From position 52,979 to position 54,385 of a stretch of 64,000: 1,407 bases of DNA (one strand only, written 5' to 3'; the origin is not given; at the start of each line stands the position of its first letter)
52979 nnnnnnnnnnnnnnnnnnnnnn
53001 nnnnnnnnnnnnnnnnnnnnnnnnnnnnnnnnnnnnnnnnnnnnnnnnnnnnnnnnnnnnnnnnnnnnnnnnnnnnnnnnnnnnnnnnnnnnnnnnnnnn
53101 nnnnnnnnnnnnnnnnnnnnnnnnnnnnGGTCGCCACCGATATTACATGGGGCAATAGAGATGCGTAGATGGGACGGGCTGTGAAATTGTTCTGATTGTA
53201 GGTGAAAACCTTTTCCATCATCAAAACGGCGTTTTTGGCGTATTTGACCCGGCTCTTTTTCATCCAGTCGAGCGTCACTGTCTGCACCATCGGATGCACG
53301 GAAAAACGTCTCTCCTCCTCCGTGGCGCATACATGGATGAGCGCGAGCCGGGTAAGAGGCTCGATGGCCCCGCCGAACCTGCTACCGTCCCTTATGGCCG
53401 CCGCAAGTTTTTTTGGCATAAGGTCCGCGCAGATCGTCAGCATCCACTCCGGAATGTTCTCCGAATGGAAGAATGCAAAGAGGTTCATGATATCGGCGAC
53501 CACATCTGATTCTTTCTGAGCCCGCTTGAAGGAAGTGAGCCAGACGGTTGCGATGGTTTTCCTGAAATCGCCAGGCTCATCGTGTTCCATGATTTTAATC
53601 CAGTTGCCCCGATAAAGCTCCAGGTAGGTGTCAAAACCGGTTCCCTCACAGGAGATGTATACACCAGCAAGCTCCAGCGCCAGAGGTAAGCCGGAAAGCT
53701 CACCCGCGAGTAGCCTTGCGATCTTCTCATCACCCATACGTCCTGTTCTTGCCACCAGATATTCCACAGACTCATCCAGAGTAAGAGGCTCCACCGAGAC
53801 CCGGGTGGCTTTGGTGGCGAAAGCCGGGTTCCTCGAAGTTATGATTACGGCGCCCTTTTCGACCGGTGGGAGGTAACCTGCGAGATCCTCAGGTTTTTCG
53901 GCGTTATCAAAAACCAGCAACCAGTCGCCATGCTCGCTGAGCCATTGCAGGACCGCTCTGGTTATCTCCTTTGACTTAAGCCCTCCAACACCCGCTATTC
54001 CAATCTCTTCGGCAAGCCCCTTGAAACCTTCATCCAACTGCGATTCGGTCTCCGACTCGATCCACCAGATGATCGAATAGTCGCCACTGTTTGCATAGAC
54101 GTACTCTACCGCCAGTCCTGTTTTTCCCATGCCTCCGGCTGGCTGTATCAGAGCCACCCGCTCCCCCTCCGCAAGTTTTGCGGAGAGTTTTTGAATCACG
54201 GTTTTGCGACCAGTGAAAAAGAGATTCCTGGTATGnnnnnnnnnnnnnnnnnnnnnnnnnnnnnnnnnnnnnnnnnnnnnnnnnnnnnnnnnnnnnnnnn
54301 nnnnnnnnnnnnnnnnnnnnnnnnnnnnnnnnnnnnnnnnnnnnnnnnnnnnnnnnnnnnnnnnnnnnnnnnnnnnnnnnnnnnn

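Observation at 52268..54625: Stand-alone NB-ARC/TPR STAND ATPase with an N-terminal HNH-like Cys4 module: candidate NLR/Avs-type defence or signalling protein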

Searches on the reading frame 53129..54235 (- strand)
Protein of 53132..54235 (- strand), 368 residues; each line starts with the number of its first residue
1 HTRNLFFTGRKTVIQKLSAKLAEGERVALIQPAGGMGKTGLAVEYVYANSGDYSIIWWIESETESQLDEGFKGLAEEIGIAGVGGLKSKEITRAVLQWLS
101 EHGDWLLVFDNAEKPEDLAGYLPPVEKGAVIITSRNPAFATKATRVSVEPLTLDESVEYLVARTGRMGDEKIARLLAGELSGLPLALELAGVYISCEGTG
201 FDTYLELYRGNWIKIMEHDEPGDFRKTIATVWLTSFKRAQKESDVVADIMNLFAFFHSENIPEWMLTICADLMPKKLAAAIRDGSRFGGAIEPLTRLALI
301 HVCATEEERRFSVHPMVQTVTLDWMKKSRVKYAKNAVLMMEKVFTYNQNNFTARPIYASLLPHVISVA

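Call 57: search_solved_structures(query=window:53132-54235:-, max_evalue=0.01)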
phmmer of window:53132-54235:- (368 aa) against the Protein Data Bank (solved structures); distinct sequences matched with E-value up to 0.01: 0.

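Call 60: search_solved_structures(query=A2, max_evalue=0.01)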
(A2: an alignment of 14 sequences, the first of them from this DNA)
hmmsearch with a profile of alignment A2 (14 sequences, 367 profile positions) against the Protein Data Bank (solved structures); distinct sequences matched with E-value up to 0.01: 20.
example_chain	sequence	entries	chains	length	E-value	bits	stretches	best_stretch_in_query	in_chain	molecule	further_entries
8k60_I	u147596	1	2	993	1.5e-16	63.5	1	5-254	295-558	Regulatory protein AfsR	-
8jke_I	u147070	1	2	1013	8.7e-16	61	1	5-254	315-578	Regulatory protein AfsR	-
7jlv_A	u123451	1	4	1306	2e-11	46.7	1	3-198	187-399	Disease resistance protein Roq1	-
7jlu_A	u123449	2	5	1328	2.1e-11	46.6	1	3-198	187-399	Disease resistance protein Roq1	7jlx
6s2p_N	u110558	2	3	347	6.3e-09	38.4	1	20-229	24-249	NRC1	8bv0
9cc8_A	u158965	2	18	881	3e-08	36.2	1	16-188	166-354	NLR-required for cell death 4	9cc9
1z6t_A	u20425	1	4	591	9.9e-07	31.2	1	3-246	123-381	Apoptotic protease activating factor 1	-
9h2l_A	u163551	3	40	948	1.8e-06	30.4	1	8-193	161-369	NB-ARC domain-containing protein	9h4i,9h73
9ri9_B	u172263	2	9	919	2.6e-06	29.8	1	28-200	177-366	NRC3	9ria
5juy_A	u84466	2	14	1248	4.2e-06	29.1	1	3-246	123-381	Apoptotic protease-activating factor 1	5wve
3jbt_A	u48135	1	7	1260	4.3e-06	29.1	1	3-246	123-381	Apoptotic protease-activating factor 1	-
3j2t_A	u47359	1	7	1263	4.3e-06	29.1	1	3-246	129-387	Apoptotic protease-activating factor 1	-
3sfz_A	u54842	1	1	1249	5.4e-06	28.8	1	3-245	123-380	Apoptotic peptidase activating factor 1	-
9fp6_A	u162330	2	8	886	1.1e-05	27.7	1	14-230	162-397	NRC2a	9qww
8rfh_A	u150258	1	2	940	1.3e-05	27.6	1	14-230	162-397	NRC2a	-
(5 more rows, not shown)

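Call 69: predict_structure(alignment_id=A2)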
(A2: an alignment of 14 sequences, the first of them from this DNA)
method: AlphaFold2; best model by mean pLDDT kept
length: 368 residues; sequences in the alignment: 14
mean_pLDDT: 90.1   pTM: 0.83
mean pLDDT of the five models: 90.1, 79.8, 79.8, 78.9, 72.1
residues with pLDDT >= 90: 252; 70-90: 100; 50-70: 16; < 50: 0
segments of 3 or more residues with pLDDT < 50: none
pLDDT, mean of each block of 10 residues (from residue 1): 75 92 91 70 92 95 91 95 90 95 94 93 88 91 89 93 90 95 90 94 95 74 78 95 96 94 95 97 96 95 88 90 88 96 79 84 90
secondary structure, 60 per line:
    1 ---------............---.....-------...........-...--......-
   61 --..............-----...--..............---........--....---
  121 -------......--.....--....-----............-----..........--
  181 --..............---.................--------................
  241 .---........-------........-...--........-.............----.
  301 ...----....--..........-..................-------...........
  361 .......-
elements in order: H10-21 E25-29 H37-47 E54-59 H63-76 H87-100 E104-111 H114-117 E128-133 H136-140 E143-146 H152-163 H169-178 H183-196 H200-216 H225-241 H245-252 H262-267 H274-281 H283-295 E300-303 E308-311 H314-323 H325-342 H350-367

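Call 71: fold_search(model_id=the predicted structure, library=pdb)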
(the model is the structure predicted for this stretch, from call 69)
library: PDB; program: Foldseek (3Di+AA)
matches with E <= 10: 1347; with E <= 0.001: 83
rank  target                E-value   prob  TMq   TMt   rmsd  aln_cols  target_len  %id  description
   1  1z6t_B                1.4e-13  1.00  0.65  0.44   5.8       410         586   15  Structure of the apoptotic protease-activating factor 1 bound to ADP (released 2005-04-19)
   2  3shf                  2.2e-13  1.00  0.67  0.25   5.9       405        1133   16  Crystal structure of the R265S mutant of full-length murine Apaf-1 (released 2011-08-24)
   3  1z6t_A                2.6e-13  1.00  0.65  0.44   5.9       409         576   15  Structure of the apoptotic protease-activating factor 1 bound to ADP (released 2005-04-19)
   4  3sfz                  5.4e-13  1.00  0.65  0.24   5.9       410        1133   16  Crystal structure of full-length murine Apaf-1 (released 2011-08-24)
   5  8rfh_A                9.7e-13  1.00  0.61  0.34   5.7       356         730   17  CryoEM structure of the plant helper NLR NRC2 in its resting state (released 2024-01-10)
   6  3j2t_A                1.6e-12  1.00  0.42  0.16  16.0       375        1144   16  An improved model of the human apoptosome (released 2013-04-10)
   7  9ria_A                3.7e-12  1.00  0.51  0.24  14.7       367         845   16  Cryo-EM structure of tomato NRC3-AVRcap1b complex (released 2025-07-23)
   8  8bv0_A                4.8e-12  1.00  0.60  0.64   5.7       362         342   16  Binary complex between the NB-ARC domain from the Tomato immune receptor NRC1 and the SPRY domain-containing effector  (released 2022-12-21)
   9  5juy_A                5.0e-12  1.00  0.45  0.17  17.5       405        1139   16  Active human apoptosome with procaspase-9 (released 2016-10-19)
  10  9ria_B                6.9e-12  1.00  0.50  0.24  14.6       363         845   16  Cryo-EM structure of tomato NRC3-AVRcap1b complex (released 2025-07-23)
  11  8xuo_A                9.5e-12  1.00  0.61  0.33   5.5       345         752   17  Cryo-EM structure of tomato NRC2 dimer (released 2024-05-22)
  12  5juy_B                1.0e-11  1.00  0.45  0.16  17.5       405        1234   16  Active human apoptosome with procaspase-9 (released 2016-10-19)
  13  9ri9_B                1.5e-11  1.00  0.51  0.24  14.4       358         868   16  Cryo-EM structure of the tomato NRC3 hexameric resistosome (released 2025-07-23)
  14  8jo0_A                1.7e-11  1.00  0.46  0.44  17.2       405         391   15  The Cryo-EM structure of a heptameric CED-4/CED-3 catalytic complex (released 2023-06-28)
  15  8xuq_A                2.0e-11  1.00  0.60  0.28   5.7       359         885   16  Cryo-EM structure of tomato NRC2 tetramer (released 2024-05-22)
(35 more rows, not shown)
